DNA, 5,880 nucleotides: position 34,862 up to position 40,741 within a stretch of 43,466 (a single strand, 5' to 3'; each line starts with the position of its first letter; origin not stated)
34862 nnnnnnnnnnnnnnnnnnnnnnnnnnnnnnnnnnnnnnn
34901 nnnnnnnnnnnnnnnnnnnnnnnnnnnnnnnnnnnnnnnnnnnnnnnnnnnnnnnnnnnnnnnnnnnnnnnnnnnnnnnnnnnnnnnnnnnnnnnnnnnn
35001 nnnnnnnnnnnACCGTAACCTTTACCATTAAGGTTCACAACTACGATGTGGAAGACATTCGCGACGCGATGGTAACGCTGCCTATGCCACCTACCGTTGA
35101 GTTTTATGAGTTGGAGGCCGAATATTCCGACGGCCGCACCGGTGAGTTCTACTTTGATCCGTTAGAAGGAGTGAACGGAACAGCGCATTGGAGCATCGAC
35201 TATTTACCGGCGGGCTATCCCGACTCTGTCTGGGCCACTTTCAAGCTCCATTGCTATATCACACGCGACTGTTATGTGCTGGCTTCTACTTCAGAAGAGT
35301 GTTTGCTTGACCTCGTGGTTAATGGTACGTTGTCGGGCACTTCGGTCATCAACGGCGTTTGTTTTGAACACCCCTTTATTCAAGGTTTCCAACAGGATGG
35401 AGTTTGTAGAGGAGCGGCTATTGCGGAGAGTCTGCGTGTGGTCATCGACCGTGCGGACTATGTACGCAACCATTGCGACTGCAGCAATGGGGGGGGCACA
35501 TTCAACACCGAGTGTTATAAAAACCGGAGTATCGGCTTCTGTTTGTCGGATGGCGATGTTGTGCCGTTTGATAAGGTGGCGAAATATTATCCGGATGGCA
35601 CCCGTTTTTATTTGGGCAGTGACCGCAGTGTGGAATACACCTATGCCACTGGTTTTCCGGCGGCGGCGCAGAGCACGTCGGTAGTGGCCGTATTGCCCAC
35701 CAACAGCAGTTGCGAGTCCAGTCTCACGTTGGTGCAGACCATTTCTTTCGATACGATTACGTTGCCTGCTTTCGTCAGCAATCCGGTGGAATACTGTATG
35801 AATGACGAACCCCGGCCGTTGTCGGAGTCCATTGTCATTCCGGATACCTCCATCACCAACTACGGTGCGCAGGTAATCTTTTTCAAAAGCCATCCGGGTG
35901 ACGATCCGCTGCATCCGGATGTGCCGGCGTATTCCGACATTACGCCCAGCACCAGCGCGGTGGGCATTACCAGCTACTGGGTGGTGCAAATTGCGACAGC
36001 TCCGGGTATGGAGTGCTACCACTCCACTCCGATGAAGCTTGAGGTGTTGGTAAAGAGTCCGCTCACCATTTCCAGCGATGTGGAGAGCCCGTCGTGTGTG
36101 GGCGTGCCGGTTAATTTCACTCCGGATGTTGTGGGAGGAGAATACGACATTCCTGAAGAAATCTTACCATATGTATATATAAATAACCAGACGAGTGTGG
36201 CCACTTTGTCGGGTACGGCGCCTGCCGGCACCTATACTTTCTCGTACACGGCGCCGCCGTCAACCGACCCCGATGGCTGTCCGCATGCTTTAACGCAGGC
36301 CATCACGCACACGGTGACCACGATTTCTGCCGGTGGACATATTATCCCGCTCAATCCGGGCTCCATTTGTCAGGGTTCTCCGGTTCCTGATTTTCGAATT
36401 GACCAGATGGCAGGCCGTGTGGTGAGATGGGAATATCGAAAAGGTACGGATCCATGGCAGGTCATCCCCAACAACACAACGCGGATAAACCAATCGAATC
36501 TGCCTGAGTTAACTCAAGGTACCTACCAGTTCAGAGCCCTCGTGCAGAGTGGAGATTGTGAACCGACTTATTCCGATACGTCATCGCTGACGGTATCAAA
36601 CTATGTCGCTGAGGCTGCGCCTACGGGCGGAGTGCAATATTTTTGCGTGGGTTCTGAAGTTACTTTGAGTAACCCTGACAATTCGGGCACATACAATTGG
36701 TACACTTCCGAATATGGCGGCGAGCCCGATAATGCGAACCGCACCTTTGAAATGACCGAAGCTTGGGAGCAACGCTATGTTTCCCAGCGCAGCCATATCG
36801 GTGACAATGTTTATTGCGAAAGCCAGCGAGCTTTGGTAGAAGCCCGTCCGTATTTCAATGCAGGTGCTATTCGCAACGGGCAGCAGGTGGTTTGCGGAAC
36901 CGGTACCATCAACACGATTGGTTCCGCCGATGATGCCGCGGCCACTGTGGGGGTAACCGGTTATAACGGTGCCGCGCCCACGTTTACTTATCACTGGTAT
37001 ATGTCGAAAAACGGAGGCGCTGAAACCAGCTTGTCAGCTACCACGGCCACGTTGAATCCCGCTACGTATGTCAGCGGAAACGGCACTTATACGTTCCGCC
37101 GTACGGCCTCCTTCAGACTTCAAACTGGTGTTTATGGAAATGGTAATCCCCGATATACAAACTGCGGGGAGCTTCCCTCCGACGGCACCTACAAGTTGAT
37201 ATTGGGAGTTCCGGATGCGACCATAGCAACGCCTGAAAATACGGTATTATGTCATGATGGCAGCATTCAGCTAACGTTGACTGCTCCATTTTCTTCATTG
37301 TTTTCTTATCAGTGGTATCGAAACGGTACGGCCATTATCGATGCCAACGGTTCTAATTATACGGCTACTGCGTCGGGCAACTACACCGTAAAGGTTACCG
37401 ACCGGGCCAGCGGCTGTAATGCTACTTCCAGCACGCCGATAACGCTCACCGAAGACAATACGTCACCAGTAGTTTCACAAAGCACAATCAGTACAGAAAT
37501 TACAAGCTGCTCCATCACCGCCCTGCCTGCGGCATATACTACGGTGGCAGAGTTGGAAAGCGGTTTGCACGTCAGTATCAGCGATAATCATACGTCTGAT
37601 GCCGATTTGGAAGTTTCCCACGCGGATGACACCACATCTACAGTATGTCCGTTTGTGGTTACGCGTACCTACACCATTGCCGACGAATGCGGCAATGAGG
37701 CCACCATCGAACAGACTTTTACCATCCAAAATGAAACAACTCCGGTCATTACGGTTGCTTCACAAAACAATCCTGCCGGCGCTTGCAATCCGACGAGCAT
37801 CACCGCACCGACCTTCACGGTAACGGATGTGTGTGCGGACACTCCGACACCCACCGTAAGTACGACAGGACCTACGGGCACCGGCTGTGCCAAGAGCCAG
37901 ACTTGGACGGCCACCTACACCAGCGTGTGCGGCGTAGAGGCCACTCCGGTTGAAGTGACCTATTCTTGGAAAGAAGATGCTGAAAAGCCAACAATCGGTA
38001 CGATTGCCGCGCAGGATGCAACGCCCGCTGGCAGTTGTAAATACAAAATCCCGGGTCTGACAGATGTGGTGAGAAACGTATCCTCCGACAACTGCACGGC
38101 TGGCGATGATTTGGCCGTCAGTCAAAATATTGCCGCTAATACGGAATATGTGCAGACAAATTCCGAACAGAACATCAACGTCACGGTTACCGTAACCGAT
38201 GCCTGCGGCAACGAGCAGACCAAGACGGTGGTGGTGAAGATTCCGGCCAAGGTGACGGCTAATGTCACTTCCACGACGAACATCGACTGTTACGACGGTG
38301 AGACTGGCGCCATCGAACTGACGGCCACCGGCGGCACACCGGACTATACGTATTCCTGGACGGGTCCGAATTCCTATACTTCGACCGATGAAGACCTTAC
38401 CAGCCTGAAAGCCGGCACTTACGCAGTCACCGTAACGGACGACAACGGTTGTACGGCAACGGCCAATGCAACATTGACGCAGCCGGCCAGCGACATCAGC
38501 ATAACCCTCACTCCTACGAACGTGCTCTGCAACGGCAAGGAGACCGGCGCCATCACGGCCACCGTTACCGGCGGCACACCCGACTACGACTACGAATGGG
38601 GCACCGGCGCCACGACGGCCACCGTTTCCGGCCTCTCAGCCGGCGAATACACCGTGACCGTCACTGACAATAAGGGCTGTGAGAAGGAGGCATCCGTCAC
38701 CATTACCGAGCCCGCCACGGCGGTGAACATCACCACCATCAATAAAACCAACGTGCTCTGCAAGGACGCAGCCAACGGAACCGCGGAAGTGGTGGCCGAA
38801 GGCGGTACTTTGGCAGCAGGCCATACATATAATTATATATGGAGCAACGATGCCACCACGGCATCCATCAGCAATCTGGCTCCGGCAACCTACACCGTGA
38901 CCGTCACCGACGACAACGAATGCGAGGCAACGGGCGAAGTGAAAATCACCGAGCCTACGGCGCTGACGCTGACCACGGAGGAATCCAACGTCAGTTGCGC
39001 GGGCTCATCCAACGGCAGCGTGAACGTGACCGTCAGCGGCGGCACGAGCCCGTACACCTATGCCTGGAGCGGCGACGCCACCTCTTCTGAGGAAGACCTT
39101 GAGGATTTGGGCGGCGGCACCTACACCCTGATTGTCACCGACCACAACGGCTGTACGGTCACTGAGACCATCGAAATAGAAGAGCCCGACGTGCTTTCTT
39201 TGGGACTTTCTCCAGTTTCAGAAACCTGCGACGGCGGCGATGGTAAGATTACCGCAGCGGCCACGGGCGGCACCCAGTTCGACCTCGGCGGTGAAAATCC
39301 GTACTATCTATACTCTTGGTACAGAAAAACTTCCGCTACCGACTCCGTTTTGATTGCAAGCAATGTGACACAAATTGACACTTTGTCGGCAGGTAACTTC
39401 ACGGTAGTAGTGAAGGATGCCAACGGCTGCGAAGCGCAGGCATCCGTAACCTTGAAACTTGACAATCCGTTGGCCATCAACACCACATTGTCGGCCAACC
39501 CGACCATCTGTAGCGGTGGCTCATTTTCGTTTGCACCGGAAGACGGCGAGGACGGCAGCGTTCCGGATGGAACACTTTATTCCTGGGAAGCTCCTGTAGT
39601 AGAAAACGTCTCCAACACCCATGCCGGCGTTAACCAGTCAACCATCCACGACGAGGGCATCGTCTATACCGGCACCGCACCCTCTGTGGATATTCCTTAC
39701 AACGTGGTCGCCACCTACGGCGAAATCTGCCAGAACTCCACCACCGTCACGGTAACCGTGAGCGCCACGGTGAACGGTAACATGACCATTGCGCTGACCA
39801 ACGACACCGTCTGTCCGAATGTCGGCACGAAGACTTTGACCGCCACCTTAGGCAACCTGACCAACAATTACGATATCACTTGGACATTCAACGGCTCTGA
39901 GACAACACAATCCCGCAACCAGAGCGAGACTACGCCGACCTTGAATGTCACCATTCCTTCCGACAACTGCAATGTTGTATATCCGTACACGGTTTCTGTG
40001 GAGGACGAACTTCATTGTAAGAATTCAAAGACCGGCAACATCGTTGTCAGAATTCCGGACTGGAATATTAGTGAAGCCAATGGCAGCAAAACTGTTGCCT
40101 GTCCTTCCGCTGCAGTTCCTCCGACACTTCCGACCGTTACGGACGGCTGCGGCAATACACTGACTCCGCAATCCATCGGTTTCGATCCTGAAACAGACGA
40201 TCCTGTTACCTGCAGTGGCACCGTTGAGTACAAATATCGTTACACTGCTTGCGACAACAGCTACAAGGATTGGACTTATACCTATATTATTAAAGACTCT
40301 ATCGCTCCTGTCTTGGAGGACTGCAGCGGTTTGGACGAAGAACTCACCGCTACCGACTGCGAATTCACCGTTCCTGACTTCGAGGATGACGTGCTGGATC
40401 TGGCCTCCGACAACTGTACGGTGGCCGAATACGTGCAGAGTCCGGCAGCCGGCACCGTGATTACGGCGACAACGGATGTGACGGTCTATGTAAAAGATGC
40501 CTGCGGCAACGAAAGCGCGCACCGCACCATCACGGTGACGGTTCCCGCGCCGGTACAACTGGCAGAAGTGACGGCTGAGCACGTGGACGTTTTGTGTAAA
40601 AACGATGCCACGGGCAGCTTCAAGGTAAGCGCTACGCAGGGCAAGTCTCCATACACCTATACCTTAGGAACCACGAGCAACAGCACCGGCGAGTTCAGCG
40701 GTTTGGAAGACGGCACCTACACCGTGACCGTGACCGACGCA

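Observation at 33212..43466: The 10-kb gap in the ORF track is a single open-ended giant ORF (more than 3418 codons)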

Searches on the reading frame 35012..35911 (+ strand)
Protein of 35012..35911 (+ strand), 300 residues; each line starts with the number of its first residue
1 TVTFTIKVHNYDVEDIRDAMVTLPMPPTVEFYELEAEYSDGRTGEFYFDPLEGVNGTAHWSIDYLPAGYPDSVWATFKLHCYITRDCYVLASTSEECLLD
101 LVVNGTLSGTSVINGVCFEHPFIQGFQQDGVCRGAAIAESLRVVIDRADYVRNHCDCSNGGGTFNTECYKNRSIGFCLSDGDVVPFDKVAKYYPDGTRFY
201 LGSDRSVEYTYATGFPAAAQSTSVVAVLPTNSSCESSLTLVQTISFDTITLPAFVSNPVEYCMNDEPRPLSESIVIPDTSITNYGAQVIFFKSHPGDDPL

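Call 52: search_protein_families(library=pfam, proteins=[window:35012-35911:+], max_evalue=0.01)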
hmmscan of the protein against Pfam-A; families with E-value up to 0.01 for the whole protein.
window:35012-35911:+ (300 aa): 0 families

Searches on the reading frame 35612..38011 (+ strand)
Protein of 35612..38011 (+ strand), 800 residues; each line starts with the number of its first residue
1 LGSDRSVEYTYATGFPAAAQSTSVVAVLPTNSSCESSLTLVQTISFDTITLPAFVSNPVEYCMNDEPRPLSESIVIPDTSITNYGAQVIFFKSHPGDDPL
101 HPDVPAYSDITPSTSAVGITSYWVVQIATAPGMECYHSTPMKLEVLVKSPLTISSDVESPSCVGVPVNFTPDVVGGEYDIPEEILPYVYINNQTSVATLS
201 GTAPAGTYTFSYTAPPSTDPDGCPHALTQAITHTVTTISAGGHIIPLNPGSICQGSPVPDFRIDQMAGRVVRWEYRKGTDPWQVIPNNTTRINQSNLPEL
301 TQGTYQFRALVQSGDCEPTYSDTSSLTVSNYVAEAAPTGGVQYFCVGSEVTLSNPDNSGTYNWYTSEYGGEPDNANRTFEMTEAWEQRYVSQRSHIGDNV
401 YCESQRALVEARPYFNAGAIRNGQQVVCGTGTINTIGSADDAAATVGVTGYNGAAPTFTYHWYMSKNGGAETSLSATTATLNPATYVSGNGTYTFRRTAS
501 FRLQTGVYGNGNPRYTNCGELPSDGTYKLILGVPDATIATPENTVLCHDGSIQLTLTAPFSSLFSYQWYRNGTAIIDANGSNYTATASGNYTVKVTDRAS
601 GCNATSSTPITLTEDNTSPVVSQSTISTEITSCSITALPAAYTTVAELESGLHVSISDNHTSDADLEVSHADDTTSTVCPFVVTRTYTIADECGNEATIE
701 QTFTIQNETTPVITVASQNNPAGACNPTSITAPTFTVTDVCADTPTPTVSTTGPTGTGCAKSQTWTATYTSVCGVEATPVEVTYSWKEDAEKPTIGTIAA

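Call 5: search_protein_families(library=pfam, proteins=[window:35612-38011:+], max_evalue=0.01)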
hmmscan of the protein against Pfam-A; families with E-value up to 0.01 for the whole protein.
window:35612-38011:+ (800 aa): 4 families
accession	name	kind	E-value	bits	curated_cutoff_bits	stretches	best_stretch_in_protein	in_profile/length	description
PF19081.6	Ig_7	-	4.9e-09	36.8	27.3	2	341-409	9-78/84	Ig-like domain CHU_C associated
PF23237.1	HYR_4C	-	1.1e-05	25.9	27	1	666-705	33-73/73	HYR-like domain with 4 cysteines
PF13895.12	Ig_2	-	0.0027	18.3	27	1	539-605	4-72/79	Immunoglobulin domain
PF07495.19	Y_Y_Y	-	0.0036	17.6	26.6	0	563-607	9-56/65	Y_Y_Y domain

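Call 6: search_protein_families(library=ncbifam, proteins=[window:35612-38011:+], max_evalue=0.01)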
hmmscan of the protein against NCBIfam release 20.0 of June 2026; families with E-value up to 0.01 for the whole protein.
window:35612-38011:+ (800 aa): 0 families

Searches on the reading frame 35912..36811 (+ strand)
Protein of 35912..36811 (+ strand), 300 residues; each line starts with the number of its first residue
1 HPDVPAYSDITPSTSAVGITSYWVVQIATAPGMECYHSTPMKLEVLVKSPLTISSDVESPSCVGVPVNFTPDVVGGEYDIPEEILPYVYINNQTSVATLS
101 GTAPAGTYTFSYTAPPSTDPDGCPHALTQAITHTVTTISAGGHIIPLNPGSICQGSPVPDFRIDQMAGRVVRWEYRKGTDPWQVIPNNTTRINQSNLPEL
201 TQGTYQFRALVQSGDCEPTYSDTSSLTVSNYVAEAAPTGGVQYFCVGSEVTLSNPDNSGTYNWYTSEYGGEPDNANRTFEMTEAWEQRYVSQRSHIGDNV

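Call 52: search_protein_families(library=pfam, proteins=[window:35912-36811:+], max_evalue=0.01)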
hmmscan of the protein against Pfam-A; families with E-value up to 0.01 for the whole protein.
window:35912-36811:+ (300 aa): 2 families
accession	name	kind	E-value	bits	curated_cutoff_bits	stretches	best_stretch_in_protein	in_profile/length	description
PF19081.6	Ig_7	-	5.8e-06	27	27.3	1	241-286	9-58/84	Ig-like domain CHU_C associated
PF22352.2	K319L-like_PKD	-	0.0059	17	27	0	172-228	32-84/84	K319L-like, PKD domain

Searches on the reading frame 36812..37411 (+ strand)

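Call 52: search_protein_families(library=pfam, proteins=[window:36812-37411:+], max_evalue=0.01)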
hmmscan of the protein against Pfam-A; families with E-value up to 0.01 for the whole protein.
window:36812-37411:+ (200 aa): 3 families
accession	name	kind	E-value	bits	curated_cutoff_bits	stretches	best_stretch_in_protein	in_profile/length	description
PF19081.6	Ig_7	-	4.6e-05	24.1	27.3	1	134-195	1-64/84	Ig-like domain CHU_C associated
PF13895.12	Ig_2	-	5.2e-05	23.8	27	1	138-197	3-65/79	Immunoglobulin domain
PF13927.12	Ig_3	-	0.0009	20.1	30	0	139-193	6-74/78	Immunoglobulin domain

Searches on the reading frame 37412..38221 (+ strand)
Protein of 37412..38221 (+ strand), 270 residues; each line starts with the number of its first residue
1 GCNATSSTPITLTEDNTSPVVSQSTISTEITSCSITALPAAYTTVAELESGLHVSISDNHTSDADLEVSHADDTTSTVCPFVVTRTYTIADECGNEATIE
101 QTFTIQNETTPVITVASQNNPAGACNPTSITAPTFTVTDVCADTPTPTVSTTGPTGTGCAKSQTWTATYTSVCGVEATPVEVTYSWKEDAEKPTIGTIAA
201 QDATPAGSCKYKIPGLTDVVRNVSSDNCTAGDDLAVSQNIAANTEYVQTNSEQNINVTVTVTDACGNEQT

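Call 52: search_protein_families(library=pfam, proteins=[window:37412-38221:+], max_evalue=0.01)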
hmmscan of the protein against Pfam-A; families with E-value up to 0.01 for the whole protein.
window:37412-38221:+ (270 aa): 1 family
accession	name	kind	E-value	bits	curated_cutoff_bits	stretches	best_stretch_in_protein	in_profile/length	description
PF23237.1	HYR_4C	-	2.1e-07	31.5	27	1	65-105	32-73/73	HYR-like domain with 4 cysteines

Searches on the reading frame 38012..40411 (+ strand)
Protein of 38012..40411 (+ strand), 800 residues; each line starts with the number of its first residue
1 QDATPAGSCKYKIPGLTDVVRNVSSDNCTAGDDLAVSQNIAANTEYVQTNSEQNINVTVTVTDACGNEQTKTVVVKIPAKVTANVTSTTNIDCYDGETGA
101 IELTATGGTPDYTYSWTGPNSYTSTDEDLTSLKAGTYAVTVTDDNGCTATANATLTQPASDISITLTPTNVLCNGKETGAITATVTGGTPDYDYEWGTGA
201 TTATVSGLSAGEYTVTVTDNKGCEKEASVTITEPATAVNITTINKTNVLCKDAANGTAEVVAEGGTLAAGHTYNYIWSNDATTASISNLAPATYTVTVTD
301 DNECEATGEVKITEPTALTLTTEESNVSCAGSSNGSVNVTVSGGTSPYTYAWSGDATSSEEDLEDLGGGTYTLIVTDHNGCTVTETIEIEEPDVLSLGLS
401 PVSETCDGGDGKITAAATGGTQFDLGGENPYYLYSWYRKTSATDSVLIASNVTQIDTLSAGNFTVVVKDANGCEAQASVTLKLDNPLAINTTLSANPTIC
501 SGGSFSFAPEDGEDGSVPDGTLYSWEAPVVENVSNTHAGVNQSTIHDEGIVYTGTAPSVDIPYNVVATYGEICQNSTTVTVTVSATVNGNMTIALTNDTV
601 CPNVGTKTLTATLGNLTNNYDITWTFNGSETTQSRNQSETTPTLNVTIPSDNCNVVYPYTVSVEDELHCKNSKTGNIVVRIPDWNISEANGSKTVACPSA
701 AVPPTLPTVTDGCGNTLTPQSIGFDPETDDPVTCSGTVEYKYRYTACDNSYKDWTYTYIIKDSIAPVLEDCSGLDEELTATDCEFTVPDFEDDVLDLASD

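Call 5: search_protein_families(library=pfam, proteins=[window:38012-40411:+], max_evalue=0.01)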
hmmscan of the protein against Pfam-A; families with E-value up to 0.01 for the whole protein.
window:38012-40411:+ (800 aa): 6 families
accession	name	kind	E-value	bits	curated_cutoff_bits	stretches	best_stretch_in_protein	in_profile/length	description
PF13573.12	SprB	-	1.3e-31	108.4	28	5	325-357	5-37/37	SprB repeat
PF23237.1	HYR_4C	-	1.3e-18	67.3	27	1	687-760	3-73/73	HYR-like domain with 4 cysteines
PF22352.2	K319L-like_PKD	-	1.6e-08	34.9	27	1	199-232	48-83/84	K319L-like, PKD domain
PF06832.18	BiPBP_C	-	2.3e-06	27.8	26.8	0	98-150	32-87/90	Penicillin-Binding Protein C-terminus Family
PF09912.14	DUF2141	-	0.0023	18.3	24.4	0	128-145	47-64/112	Uncharacterized protein conserved in bacteria (DUF2141)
PF18962.6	Por_Secre_tail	-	0.0059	17.3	27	0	278-303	42-67/75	Secretion system C-terminal sorting domain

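Call 6: search_protein_families(library=ncbifam, proteins=[window:38012-40411:+], max_evalue=0.01)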
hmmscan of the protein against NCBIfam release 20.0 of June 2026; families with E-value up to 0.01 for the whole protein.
window:38012-40411:+ (800 aa): 1 family
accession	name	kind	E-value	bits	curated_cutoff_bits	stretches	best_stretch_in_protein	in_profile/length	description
TIGR04183.1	Por_Secre_tail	domain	7.8e-05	22.6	23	0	123-146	40-63/72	T9SS type A sorting domain-containing protein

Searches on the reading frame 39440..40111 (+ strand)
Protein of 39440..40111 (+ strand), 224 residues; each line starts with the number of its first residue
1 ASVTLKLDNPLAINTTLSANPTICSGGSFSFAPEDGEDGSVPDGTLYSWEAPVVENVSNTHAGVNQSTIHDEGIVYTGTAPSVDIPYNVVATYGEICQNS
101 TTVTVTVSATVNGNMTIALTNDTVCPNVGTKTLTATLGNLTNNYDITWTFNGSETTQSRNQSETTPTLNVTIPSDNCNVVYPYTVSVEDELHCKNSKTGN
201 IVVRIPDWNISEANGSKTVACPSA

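Call 52: search_protein_families(library=pfam, proteins=[window:39440-40111:+], max_evalue=0.01)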
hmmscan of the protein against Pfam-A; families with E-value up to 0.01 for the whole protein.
window:39440-40111:+ (224 aa): 0 families

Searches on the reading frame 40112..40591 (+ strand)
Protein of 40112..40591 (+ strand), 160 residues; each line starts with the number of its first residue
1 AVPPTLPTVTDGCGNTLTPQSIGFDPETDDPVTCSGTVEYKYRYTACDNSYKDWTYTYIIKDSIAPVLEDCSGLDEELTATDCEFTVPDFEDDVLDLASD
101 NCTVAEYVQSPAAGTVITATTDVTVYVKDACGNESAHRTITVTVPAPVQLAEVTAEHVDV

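Call 52: search_protein_families(library=pfam, proteins=[window:40112-40591:+], max_evalue=0.01)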
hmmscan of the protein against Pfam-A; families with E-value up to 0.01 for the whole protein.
window:40112-40591:+ (160 aa): 1 family
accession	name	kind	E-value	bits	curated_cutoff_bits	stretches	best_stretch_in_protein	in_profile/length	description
PF23237.1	HYR_4C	-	3.2e-14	53.3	27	1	1-60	17-73/73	HYR-like domain with 4 cysteines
